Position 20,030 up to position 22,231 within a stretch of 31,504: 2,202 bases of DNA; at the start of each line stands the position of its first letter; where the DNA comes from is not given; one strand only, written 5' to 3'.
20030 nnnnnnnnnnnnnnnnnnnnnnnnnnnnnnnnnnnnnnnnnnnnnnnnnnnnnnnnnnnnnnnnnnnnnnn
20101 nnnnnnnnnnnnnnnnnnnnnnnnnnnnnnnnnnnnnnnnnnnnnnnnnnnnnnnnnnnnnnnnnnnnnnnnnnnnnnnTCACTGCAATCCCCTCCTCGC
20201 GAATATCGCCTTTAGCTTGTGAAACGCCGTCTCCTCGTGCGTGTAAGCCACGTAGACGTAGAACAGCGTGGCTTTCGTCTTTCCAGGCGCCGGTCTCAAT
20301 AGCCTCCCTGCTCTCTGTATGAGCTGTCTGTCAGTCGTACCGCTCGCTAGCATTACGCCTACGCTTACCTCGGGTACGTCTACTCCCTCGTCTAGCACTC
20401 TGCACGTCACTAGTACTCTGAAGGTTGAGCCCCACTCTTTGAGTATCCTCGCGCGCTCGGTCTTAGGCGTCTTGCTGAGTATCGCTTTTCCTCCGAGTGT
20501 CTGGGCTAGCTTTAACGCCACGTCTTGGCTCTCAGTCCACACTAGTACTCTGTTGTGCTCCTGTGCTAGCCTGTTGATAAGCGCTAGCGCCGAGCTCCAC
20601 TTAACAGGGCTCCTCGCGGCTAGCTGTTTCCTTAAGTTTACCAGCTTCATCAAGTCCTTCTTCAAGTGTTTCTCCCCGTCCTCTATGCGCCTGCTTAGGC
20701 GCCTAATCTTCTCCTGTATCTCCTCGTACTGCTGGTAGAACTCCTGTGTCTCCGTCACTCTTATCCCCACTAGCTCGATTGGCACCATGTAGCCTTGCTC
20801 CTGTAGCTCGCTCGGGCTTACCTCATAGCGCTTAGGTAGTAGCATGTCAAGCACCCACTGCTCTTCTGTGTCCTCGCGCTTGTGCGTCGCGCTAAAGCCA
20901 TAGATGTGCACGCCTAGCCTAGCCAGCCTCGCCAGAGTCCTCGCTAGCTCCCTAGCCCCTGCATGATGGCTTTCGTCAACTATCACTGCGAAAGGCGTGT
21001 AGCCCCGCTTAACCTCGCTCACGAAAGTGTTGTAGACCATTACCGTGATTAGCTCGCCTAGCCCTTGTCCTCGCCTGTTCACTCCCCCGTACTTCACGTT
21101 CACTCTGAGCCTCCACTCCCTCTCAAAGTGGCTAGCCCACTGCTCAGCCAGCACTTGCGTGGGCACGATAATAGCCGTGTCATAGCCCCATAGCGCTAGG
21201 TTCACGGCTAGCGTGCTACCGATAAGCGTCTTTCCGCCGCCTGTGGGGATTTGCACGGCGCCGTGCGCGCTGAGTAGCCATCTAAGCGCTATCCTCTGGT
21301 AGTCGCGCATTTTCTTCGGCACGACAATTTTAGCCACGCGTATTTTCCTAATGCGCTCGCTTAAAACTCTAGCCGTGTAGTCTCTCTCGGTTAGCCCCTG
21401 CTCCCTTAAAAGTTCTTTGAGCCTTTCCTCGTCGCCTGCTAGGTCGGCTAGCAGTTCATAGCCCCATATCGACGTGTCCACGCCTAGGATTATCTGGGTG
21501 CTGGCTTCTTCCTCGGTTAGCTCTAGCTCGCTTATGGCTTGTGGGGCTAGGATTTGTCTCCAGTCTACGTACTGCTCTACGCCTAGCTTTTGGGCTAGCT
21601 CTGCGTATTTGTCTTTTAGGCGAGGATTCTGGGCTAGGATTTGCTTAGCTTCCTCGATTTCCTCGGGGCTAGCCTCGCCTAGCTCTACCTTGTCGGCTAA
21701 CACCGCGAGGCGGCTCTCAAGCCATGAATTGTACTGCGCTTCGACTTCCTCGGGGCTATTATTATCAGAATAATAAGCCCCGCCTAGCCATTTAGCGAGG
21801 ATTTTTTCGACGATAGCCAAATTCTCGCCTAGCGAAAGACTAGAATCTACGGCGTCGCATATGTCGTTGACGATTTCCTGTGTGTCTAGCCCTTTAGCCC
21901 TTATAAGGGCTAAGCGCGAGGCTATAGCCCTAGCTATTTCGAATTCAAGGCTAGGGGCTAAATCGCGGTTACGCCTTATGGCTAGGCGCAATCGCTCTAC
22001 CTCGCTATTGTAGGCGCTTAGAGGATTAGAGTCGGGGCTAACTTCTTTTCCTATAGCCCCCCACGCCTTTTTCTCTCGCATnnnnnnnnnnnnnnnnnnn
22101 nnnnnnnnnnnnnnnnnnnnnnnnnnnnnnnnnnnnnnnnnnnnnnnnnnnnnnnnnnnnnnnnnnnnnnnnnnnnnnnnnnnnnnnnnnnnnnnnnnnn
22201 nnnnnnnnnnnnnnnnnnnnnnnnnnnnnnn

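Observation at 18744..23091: Helicase/origin module bracketed by 98-nt inverted repeats with nested partial copies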

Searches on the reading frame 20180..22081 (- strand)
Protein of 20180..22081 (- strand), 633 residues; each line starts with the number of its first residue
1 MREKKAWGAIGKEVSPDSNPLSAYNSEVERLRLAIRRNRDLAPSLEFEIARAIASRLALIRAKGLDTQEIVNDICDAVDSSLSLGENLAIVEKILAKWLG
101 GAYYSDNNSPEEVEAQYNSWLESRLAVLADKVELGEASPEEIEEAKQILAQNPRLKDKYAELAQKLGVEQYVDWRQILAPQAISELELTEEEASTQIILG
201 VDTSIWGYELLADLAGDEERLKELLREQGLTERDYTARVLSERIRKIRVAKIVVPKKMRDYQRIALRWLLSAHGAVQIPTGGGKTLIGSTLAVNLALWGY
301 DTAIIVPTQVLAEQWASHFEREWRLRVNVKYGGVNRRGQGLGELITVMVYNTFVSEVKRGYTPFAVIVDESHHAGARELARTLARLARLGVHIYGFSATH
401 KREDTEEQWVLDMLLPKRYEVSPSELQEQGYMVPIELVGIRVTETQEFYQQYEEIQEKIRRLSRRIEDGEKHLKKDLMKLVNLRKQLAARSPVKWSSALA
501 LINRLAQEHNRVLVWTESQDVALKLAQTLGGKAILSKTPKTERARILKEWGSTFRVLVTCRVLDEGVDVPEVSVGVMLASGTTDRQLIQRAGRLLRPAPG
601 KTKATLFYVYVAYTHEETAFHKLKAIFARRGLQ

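Call 11: search_protein_families(library=pfam, max_evalue=0.01, proteins=[window:20180-22081:-])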
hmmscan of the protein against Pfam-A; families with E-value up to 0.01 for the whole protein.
window:20180-22081:- (633 aa): 5 families
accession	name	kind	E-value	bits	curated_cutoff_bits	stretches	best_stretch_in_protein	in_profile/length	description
PF16203.11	ERCC3_RAD25_C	-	2.6e-14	53.6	27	1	479-622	30-179/248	ERCC3/RAD25/XPB C-terminal helicase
PF04851.21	ResIII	-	1.9e-12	47.8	22.5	1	257-401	3-163/164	Type III restriction enzyme, res subunit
PF00271.37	Helicase_C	-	1.3e-11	45.2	23.5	1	502-596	10-108/110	Helicase conserved C-terminal domain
PF00270.35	DEAD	-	1.5e-11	44.8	26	1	260-403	2-162/167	DEAD/DEAH box helicase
PF05816.16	TelA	-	0.0012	18.4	30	1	419-488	58-128/332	Toxic anion resistance protein (TelA)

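Call 12: search_protein_families(library=phrogs, max_evalue=0.01, proteins=[window:20180-22081:-])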
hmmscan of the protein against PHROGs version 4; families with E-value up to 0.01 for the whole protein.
window:20180-22081:- (633 aa): 6 families
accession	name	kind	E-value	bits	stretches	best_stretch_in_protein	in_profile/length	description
phrog_16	-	DNA, RNA and nucleotide metabolism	8.3e-48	164.3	1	228-617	257-605/986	DNA helicase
phrog_9690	-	DNA, RNA and nucleotide metabolism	8.4e-11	42.4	2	554-614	212-273/306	DNA helicase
phrog_16259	-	DNA, RNA and nucleotide metabolism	6.7e-07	29.9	1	234-405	92-266/330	DNA helicase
phrog_2488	-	DNA, RNA and nucleotide metabolism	8.2e-07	29.1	1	256-322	17-94/579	DNA helicase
phrog_34613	-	unknown function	0.00078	18.7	0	277-321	279-323/666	-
phrog_27849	-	unknown function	0.0011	18.2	1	500-601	437-549/664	-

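Call 13: search_dna_similar(query=window:20180-22081:-, collection=phages, mode=protein, max_rows=15)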
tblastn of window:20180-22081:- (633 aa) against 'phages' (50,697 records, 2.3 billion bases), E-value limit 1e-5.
Records with a match: 21; places in all: 21; records where one place covers at least 80% of the query: 0.
Best place of each record, by identity: <60% 21.
By first word of the organism name: Betalipothrixvirus 10; Sulfolobales 3; Lactobacillus 3; Sulfolobus 2; Bacteriophage 2; Streptococcus 1.
By host as written in the record: - 9; Sulfolobales 3; Acidianus convivator 3; Sulfolobus sp. 2; Acidianus uzoniensis 2; Lactobacillus casei BL23 1; Streptococcus dysgalactiae UT-5345 1.
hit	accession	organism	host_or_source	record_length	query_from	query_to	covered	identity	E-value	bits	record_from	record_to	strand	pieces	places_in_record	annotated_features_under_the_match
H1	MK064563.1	Sulfolobales Beppu filamentous virus 2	Sulfolobales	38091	244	625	60%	26.1%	1e-14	84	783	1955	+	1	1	putative superfamily 2 helicase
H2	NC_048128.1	Sulfolobales Beppu filamentous virus 2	Sulfolobales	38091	244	625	60%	26.1%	1e-14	84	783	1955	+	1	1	DNA helicase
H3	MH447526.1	Sulfolobus filamentous virus 1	Sulfolobus sp.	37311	223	607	61%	25.5%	9e-20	100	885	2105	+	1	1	putative superfamily 2 helicase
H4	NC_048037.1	Sulfolobus filamentous virus 1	Sulfolobus sp.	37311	223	607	61%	25.5%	9e-20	100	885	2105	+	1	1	DNA helicase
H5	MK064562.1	Sulfolobales Beppu filamentous phage 1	Sulfolobales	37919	223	607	61%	25.2%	1e-19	100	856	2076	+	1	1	putative superfamily 2 helicase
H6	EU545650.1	Betalipothrixvirus uzonense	Acidianus uzoniensis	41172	258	624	58%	25.0%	4e-14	82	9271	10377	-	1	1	putative helicase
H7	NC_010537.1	Betalipothrixvirus uzonense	Acidianus uzoniensis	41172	258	624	58%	25.0%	4e-14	82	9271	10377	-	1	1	putative helicase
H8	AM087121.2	Betalipothrixvirus pozzuoliense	-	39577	258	616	57%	24.6%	1e-12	78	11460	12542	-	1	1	putative helicase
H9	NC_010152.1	Betalipothrixvirus pozzuoliense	Acidianus convivator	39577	258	616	57%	24.6%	1e-12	78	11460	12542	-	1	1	putative helicase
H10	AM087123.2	Betalipothrixvirus puteoliense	-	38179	259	616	57%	24.2%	9e-13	78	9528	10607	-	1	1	putative helicase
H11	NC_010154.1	Betalipothrixvirus puteoliense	Acidianus convivator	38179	259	616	57%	24.2%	9e-13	78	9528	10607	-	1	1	putative helicase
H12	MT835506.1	Bacteriophage sp.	human fecal samples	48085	261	607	55%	24.7%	9e-9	65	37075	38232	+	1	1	record has no annotation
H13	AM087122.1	Betalipothrixvirus pezzuloense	-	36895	257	616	57%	23.5%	4e-10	69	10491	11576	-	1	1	putative helicase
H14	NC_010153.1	Betalipothrixvirus pezzuloense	Acidianus convivator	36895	257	616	57%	23.5%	4e-10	69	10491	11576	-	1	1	putative helicase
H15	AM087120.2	Betalipothrixvirus acidiani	-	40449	258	616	57%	22.0%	2e-10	71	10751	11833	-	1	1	putative helicase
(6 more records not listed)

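Call 15: find_related_loci(query=window:20180-22081:-, collection=viral_contigs, flank=10000)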
Query window:20180-22081:- (633 aa) in viral_contigs; peptide patterns used: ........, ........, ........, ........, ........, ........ (x = any residue, [..] = any of these).
22 stretches matched a pattern, but none encodes a relative of the query by tblastn (E <= 1e-3).

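Call 18: find_homologous_proteins(query=window:20180-22081:-)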
Query window:20180-22081:- (633 aa): 16 proteins with E <= 0.001 among 8000 candidates.
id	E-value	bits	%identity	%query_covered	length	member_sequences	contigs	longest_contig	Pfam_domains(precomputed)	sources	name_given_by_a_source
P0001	0.0e+0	1385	100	100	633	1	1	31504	PF00270.36,PF16203.12,PF00271.38,PF04851.22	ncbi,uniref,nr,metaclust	ncbi:DEAD/DEAH box helicase family protein [Thermofilum pendens]|uniref:DNA 3'-5' helicase n=1 Tax=T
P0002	1.4e-11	62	24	57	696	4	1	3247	PF00270.36,PF00176.30,PF18766.8,PF00271.38,PF04851.22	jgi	jgi:superfamily II DNA or RNA helicase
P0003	9.2e-11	59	29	57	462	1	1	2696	PF00270.36,PF00271.38,PF04851.22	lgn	-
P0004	1.7e-10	58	26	55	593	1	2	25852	PF16203.12,PF00271.38,PF13625.12,PF04851.22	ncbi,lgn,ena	-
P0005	1.9e-10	58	25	59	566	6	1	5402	PF16203.12,PF00271.38,PF13625.12,PF04851.22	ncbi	ncbi:ATP-dependent RNA helicase RhlB [compost metagenome]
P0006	5.3e-10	57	28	55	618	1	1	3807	PF00270.36,PF13604.13,PF18766.8,PF00271.38,PF04851.22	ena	-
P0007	2.9e-8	51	26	53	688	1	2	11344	PF00270.36,PF00271.38,PF04851.22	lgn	-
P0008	6.5e-8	50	28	59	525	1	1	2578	PF00270.36,PF00271.38,PF04851.22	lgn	-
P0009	1.1e-6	46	26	59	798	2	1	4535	PF00270.36,PF00176.30,PF22548.3,PF04851.22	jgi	jgi:superfamily II DNA or RNA helicase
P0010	3.2e-6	44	25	55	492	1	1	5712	PF00270.36,PF00271.38,PF04851.22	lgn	-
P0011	9.7e-6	43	23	55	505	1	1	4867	PF00270.36,PF07652.21,PF00271.38,PF04851.22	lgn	-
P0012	1.9e-5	42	24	55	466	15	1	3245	PF00270.36,PF00271.38,PF04851.22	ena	-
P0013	2.0e-5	42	27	54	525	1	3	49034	PF00270.36,PF00271.38,PF04851.22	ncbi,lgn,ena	-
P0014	2.4e-5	41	25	40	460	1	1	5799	PF00270.36,PF00271.38,PF04851.22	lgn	-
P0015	3.7e-5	41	24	45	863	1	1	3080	PF04851.22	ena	-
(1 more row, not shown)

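Call 46: search_solved_structures(query=window:20180-22081:-, max_evalue=0.001)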
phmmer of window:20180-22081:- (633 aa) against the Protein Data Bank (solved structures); distinct sequences matched with E-value up to 0.001: 20.
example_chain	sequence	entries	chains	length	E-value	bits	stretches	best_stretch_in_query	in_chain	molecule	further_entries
6p66_A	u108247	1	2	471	9.6e-34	120.1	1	257-616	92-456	DNA repair protein RAD25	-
2fwr_A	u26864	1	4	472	9.6e-34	120.1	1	257-616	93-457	DNA repair protein RAD25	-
6p4f_A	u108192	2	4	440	9.1e-27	97.1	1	257-598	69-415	DNA-dependent ATPase XPBII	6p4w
5tnu_A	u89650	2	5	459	1e-26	96.9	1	257-598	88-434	DNA-dependent ATPase XPBII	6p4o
2fzl_A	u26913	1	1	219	2.4e-16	62.7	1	502-608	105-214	DNA repair protein RAD25, XPB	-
5fmf_1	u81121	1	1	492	1.3e-13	53.6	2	272-454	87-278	DNA REPAIR HELICASE RAD25, SSL2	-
5of4_A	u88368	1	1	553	2.4e-13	52.7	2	258-461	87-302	TFIIH basal transcription factor complex helicase XPB subunit,XPB,TFIIH basal transcriptio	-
6nmi_A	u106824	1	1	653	4.6e-13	51.8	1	258-461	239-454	General transcription and DNA repair factor IIH helicase subunit XPB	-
8bvw_0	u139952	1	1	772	8.5e-13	50.9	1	258-462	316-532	General transcription and DNA repair factor IIH helicase subunit XPB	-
29vf_0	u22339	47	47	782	8.9e-13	50.9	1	258-462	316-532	General transcription and DNA repair factor IIH helicase subunit XPB | TFIIH basal transcription factor complex helicase XPB subunit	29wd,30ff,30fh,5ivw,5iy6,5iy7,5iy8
28jm_A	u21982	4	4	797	9.6e-13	50.8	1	258-462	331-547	General transcription and DNA repair factor IIH helicase subunit XPB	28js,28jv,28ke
5sva_Z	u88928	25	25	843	1.1e-12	50.5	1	272-613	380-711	DNA repair helicase RAD25 | General transcription and DNA repair factor IIH helicase subunit XPB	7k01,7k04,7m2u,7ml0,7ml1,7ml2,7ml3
5oqj_7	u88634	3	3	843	4.5e-12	48.5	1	366-613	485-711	DNA repair helicase RAD25 | General transcription and DNA repair factor IIH helicase subunit XPB | General transcription and DNA repair factor IIH helicase subu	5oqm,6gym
8ebt_A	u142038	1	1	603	1.1e-11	47.3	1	258-462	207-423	General transcription and DNA repair factor IIH helicase subunit XPB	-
2fz4_A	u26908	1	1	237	2.6e-11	46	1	257-406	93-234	DNA repair protein RAD25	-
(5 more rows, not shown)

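Call 47: search_protein_families(library=ncbifam, max_evalue=1, proteins=[window:20180-22081:-])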
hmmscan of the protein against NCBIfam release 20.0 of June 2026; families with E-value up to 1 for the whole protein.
window:20180-22081:- (633 aa): 22 families
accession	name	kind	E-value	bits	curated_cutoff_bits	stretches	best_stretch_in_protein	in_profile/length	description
TIGR04095.1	dnd_restrict_1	equivalog_domain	1.4e-33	116.6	600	1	257-615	8-401/451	DNA phosphorothioation system restriction enzyme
NF045503.1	repair_heli_XPB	equivalog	1.4e-28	99.8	610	2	254-460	180-395/548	DNA repair helicase XPB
TIGR00603.1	rad25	subfamily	6.5e-18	64.3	328.7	1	258-620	258-615/734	DNA repair helicase rad25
NF010337.0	PRK13766.1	equivalog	4.3e-11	41.6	610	2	467-602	321-473/781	Hef nuclease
TIGR00643.1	recG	equivalog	4.6e-09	35.5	659.4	2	280-329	265-317/629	ATP-dependent DNA helicase RecG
TIGR01587.1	cas3_core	equivalog_domain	1.3e-07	31.1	102.45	1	540-616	263-336/358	CRISPR-associated helicase Cas3'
NF008168.0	PRK10917.2-2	equivalog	1.3e-07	30.3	718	1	280-321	395-436/795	ATP-dependent DNA helicase RecG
NF008163.0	PRK10917.1-1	equivalog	3.8e-06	25.5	796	1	276-329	294-346/692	ATP-dependent DNA helicase RecG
NF008165.0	PRK10917.1-3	equivalog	4.5e-06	25.4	711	1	280-321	294-335/692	ATP-dependent DNA helicase RecG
NF008166.0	PRK10917.1-4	equivalog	5.3e-06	24.8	864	2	277-320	303-346/705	ATP-dependent DNA helicase RecG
NF003673.1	PRK05298.1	equivalog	1.2e-05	23.9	743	1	501-601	435-546/653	excinuclease ABC subunit UvrB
TIGR00631.1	uvrb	equivalog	3.7e-05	22.1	750.1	1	502-602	436-547/658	excinuclease ABC subunit UvrB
NF053632.1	heli_RadD_YejH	equivalog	4e-05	22.1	720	1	499-605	240-350/573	DNA repair helicase RadD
NF002654.0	PRK02362.1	equivalog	5.2e-05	21.7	887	1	276-348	44-118/739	ATP-dependent DNA helicase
TIGR01054.1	rgy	equivalog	0.00011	19.9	471.7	1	219-320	41-144/1172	reverse gyrase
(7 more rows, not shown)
